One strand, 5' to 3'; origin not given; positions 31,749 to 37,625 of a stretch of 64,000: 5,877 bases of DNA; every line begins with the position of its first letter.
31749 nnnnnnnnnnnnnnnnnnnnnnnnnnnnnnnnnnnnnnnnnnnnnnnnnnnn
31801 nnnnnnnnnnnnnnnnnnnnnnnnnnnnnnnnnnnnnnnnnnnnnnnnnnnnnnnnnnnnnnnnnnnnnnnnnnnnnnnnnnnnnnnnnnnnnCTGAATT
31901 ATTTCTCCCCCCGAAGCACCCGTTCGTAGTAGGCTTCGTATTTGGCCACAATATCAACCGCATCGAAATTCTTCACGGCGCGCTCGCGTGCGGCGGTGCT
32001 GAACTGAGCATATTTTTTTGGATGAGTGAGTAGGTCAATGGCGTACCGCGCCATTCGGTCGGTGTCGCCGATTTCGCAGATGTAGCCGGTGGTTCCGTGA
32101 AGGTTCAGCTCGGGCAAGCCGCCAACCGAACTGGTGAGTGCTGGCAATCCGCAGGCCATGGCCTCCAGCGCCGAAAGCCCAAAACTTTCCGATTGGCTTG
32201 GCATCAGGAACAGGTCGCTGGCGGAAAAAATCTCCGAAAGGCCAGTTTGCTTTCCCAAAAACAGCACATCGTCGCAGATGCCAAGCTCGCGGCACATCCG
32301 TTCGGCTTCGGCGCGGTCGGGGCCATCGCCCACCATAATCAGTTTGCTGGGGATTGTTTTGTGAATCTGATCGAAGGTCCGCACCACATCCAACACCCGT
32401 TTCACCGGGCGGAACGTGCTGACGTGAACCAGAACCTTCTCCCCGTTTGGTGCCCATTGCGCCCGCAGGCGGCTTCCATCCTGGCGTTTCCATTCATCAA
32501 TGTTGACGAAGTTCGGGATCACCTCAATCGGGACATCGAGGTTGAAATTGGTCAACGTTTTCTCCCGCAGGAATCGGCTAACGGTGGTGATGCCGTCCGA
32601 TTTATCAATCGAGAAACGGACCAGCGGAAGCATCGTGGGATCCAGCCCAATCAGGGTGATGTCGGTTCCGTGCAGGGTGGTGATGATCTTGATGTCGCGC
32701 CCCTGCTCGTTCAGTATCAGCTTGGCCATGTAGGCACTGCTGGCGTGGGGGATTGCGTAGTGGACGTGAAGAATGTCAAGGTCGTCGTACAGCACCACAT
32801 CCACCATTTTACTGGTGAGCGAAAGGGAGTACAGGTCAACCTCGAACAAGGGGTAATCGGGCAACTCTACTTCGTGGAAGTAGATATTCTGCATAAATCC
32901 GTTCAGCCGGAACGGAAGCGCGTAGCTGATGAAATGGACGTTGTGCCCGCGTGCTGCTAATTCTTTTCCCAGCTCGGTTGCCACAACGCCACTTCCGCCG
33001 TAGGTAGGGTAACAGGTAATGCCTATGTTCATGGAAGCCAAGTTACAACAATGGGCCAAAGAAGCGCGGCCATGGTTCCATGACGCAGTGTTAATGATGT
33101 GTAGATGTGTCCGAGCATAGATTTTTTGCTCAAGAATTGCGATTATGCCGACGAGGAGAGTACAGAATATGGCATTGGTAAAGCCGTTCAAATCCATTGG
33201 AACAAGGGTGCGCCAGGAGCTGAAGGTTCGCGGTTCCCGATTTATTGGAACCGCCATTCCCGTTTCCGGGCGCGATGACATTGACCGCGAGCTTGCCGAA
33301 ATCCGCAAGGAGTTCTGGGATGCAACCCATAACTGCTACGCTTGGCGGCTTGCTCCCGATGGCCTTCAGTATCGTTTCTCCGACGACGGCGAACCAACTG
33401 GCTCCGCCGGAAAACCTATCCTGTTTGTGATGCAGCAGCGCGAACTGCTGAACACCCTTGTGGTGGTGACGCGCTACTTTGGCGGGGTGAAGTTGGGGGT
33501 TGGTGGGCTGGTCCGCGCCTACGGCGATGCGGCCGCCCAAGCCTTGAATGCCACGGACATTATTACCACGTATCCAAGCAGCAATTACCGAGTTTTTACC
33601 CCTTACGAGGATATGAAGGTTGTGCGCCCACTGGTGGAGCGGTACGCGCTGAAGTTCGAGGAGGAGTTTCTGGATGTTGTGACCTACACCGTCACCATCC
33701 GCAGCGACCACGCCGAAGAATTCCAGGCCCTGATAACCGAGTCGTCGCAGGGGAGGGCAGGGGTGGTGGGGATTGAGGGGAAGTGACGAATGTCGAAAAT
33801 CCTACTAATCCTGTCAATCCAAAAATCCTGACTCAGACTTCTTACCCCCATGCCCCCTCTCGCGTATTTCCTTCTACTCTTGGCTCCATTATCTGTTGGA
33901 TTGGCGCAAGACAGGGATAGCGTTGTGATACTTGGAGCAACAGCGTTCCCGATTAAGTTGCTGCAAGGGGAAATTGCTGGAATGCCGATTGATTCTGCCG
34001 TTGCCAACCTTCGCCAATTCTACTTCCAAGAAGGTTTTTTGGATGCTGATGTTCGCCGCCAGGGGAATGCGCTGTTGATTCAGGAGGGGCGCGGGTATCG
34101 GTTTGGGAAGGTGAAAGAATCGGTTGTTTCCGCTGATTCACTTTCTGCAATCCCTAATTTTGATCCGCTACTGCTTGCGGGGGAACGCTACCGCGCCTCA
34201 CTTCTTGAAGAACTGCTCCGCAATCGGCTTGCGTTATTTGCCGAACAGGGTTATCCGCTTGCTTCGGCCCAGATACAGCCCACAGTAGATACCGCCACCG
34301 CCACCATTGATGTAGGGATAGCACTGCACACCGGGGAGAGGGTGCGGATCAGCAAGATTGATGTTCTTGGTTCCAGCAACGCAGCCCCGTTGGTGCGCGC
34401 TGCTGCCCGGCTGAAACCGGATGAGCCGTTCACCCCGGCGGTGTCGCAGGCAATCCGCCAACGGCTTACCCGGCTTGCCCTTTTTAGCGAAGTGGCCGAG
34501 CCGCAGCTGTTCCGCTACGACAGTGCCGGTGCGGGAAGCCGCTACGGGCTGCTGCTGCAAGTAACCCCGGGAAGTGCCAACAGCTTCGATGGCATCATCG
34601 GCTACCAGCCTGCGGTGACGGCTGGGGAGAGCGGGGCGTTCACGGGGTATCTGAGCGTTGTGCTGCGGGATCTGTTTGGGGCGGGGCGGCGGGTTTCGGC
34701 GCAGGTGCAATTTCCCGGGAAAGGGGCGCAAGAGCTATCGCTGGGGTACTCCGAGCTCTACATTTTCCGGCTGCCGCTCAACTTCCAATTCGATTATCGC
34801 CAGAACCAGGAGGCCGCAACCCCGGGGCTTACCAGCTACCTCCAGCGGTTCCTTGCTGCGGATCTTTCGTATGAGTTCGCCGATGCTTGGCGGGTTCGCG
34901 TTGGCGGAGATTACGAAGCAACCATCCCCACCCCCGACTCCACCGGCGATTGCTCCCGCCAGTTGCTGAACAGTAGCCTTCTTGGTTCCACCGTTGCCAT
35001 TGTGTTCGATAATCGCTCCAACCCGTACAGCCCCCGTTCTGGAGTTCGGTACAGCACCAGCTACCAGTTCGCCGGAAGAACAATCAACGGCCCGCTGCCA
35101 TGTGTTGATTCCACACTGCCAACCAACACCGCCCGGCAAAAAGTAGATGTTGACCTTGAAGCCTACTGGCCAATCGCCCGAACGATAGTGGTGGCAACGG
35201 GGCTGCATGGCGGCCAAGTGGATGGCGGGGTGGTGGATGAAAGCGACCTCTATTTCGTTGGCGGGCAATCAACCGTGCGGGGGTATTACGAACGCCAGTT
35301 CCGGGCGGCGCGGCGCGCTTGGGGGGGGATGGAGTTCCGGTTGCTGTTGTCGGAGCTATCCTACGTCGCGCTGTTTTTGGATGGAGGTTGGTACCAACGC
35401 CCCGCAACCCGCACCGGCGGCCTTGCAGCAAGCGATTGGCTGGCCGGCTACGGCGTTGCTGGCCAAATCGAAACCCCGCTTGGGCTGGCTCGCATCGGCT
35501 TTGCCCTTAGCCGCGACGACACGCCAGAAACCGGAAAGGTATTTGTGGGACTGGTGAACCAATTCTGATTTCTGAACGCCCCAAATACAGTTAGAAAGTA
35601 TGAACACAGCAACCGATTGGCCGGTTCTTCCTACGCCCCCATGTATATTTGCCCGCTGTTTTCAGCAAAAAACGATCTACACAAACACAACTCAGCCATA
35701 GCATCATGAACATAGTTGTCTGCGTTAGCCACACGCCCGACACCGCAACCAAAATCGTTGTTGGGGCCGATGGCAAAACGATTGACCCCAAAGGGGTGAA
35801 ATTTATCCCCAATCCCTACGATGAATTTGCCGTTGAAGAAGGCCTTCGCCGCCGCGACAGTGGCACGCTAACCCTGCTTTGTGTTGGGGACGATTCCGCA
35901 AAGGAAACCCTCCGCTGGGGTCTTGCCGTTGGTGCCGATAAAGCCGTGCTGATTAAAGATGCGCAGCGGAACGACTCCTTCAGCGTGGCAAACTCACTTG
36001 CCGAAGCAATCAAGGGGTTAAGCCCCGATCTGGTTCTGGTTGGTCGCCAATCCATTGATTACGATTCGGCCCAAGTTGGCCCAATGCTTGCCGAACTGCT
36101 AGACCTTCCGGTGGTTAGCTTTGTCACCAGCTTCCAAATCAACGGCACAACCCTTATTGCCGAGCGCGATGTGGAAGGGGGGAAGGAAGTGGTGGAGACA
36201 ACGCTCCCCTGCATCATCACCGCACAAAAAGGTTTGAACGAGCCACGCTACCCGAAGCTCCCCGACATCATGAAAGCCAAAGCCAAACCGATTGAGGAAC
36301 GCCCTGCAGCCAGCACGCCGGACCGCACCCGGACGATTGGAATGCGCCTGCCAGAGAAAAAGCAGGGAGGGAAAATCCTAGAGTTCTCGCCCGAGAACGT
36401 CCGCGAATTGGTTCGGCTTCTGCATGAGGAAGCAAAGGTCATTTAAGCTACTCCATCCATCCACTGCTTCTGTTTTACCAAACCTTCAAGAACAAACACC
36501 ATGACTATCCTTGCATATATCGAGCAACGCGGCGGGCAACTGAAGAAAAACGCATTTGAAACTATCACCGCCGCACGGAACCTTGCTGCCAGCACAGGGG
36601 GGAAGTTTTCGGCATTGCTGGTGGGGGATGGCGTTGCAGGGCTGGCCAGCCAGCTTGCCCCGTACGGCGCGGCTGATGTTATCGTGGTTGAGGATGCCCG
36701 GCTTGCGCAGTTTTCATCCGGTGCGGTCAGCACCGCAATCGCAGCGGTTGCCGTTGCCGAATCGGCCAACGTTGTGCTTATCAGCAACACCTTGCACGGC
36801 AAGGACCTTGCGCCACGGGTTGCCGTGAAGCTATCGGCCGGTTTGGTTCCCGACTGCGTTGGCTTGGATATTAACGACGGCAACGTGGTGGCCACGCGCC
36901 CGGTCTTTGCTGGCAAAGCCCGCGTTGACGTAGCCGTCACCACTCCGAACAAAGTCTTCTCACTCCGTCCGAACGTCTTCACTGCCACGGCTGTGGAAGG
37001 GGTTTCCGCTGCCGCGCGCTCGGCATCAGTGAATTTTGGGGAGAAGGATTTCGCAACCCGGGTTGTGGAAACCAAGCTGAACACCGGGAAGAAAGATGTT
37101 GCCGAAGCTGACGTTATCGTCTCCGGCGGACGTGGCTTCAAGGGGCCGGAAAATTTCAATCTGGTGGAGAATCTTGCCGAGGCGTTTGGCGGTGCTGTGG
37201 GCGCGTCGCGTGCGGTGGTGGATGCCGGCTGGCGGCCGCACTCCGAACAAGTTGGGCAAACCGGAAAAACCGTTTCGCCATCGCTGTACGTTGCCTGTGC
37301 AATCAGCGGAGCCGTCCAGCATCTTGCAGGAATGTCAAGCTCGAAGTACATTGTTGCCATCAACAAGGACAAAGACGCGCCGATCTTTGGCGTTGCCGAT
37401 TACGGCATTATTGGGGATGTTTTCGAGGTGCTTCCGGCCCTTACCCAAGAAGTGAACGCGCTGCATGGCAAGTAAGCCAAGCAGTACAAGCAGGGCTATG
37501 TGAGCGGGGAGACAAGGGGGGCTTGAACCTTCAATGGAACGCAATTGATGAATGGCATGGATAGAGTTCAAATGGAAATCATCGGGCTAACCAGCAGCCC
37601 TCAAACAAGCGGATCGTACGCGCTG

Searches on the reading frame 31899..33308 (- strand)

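Call 46: search_protein_families(library=ncbifam, proteins=[window:31899-33308:-], max_evalue=0.00001)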
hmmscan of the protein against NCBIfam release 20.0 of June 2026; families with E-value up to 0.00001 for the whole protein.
window:31899-33308:- (469 aa): 34 families (the best 25 are shown)
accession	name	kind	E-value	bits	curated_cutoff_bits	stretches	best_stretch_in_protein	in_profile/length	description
TIGR03999.1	thiol_BshA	equivalog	1.7e-165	550.5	273.7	1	93-465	1-374/375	N-acetyl-alpha-D-glucosaminyl L-malate synthase BshA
TIGR03088.1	stp2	hypoth_equivalog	3.7e-35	121.7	409.05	1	192-465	102-374/374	TIGR03088 family PEP-CTERM/XrtA system glycosyltransferase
TIGR02149.1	glgA_Coryne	subfamily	3.6e-24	85.6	302.4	1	102-464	14-390/391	glycogen synthase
NF041876.1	EPS_EpsE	equivalog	2.1e-22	79.9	400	1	178-450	115-382/389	exopolysaccharide biosynthesis GT4 family glycosyltransferase EpsE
NF047684.1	TeichurnBiosyTuaC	equivalog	5.2e-21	75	550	1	177-465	109-390/391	teichuronic acid biosynthesis protein TuaC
TIGR04063.1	stp3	hypoth_equivalog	2e-20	73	442.05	1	234-465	155-396/397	TIGR04063 family PEP-CTERM/XrtA system glycosyltransferase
TIGR03449.1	mycothiol_MshA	equivalog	8.3e-20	71.1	462.5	1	261-462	190-401/406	D-inositol-3-phosphate glycosyltransferase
NF038229.1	Glyco4_Geo_Pelo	equivalog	1.8e-19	69.9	400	1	202-465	76-337/338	GPMC system family 4 glycosyltransferase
TIGR04047.1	MSMEG_0565_glyc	hypoth_equivalog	5.5e-19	68.5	259.85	1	95-442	2-353/373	MSMEG_0565 family glycosyltransferase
NF047880.1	glyco_SdgA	exception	1.1e-16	60.6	800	1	196-458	229-484/488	serine-aspartate repeat adhesin O-glycosyltransferase SdgA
NF038255.1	exopoly_VpsD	equivalog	7.2e-16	58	300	1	233-465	153-380/381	VpsD family glycosyltransferase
NF038011.1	PelF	equivalog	7.7e-16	58.2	100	1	238-461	259-489/489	GT4 family glycosyltransferase PelF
TIGR04157.1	glyco_rSAM_CFB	subfamily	1.2e-15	57.4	400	1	263-452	197-397/406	TIGR04157 family glycosyltransferase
NF053787.1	GlcN_PG_synth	equivalog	1.4e-14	53.7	480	1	288-465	195-360/361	N-acetylglucosaminyl phosphatidylglycerol synthase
NF012028.0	PRK15484.1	subfamily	2.1e-14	53.5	618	1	239-458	142-372/380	lipopolysaccharide N-acetylglucosaminyltransferase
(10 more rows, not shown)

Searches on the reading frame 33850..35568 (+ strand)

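Call 46: search_protein_families(library=ncbifam, proteins=[window:33850-35568:+], max_evalue=0.00001)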
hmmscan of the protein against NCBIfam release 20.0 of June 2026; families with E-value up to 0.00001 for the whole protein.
window:33850-35568:+ (572 aa): 2 families
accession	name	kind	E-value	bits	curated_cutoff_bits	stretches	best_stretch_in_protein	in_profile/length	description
TIGR03303.1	OM_YaeT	equivalog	6e-23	81.1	297.15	1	52-483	199-631/741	outer membrane protein assembly factor BamA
NF047950.2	ATportTamA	equivalog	5.6e-06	25.2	625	0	145-254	162-269/569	autotransporter assembly complex protein TamA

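Call 83: search_protein_families(library=ncbifam, proteins=[window:33850-35568:+], max_evalue=0.001)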
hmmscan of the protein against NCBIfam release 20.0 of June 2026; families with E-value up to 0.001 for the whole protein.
window:33850-35568:+ (572 aa): 3 families
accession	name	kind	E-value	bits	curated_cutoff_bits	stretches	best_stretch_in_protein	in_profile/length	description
TIGR03303.1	OM_YaeT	equivalog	6e-23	81.1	297.15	1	52-483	199-631/741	outer membrane protein assembly factor BamA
NF047950.2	ATportTamA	equivalog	5.6e-06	25.2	625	0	145-254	162-269/569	autotransporter assembly complex protein TamA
NF008287.0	PRK11067.1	subfamily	0.00016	20.2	1181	0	75-216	258-399/802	outer membrane protein assembly factor BamA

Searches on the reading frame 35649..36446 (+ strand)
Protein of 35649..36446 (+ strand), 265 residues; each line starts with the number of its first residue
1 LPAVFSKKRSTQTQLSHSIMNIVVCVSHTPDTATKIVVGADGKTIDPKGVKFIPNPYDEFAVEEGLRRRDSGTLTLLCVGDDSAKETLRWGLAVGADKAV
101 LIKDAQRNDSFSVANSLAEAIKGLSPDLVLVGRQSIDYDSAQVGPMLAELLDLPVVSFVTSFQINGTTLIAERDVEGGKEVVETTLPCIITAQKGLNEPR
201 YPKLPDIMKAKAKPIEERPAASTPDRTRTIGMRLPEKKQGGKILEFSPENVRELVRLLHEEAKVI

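Call 46: search_protein_families(library=ncbifam, proteins=[window:35649-36446:+], max_evalue=0.00001)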
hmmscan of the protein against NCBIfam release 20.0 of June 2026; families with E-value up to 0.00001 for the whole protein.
window:35649-36446:+ (265 aa): 6 families
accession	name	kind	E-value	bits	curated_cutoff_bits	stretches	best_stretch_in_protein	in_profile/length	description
NF040731.1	flavo_sub_EftB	exception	1.7e-42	145.6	445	1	21-232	1-217/260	electron transfer flavoprotein subunit beta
NF042971.1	AcrlCoAredClosAcrB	equivalog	1.9e-37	128.8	475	1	20-215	1-202/266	acryloyl-CoA reductase electron transfer subunit gamma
NF008998.0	PRK12342.1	equivalog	5.9e-26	91.3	338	1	20-260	1-251/254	electron transfer flavoprotein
NF002888.0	PRK03359.1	subfamily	6.3e-17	61.8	219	1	20-220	1-208/256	putative electron transfer flavoprotein FixA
TIGR04503.1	mft_etfB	hypoth_equivalog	1.7e-16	60.5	200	1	54-230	30-225/290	mycofactocin-associated electron transfer flavoprotein beta subunit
NF051844.1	ETFlavBetaProt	equivalog_domain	1.6e-09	37.7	350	1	58-202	24-166/254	electron transfer flavoprotein subunit beta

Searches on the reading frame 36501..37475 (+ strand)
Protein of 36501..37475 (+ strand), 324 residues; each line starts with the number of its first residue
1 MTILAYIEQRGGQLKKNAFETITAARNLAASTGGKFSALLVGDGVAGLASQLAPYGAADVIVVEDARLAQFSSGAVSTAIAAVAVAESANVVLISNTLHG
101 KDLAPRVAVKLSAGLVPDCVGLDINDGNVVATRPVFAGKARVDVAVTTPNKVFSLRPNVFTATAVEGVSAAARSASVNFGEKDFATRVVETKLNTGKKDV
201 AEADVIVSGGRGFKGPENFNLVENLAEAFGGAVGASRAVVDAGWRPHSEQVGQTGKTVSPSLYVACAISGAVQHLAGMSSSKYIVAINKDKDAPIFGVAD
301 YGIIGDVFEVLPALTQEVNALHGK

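Call 46: search_protein_families(library=ncbifam, proteins=[window:36501-37475:+], max_evalue=0.00001)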
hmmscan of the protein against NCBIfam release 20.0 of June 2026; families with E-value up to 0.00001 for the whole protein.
window:36501-37475:+ (324 aa): 5 families
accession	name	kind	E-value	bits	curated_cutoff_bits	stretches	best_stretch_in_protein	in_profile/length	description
NF042970.1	AcrlCoAredClosAcrA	equivalog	5.8e-75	252.6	600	2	126-319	157-358/360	acryloyl-CoA reductase electron transfer subunit beta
NF038209.1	mft_etfA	equivalog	1.3e-45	156.1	240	1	5-317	3-301/303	mycofactocin-associated electron transfer flavoprotein alpha subunit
NF008884.0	PRK11916.1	equivalog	2e-41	142.4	528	1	49-318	41-310/312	electron transfer flavoprotein subunit alpha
NF002889.0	PRK03363.1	equivalog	7.5e-39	133.9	549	1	85-317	77-310/313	electron transfer flavoprotein subunit alpha/FixB family protein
NF051845.1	EtFlavAlphaProt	equivalog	3.4e-30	105.3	600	1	3-321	93-402/406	electron transfer flavoprotein subunit alpha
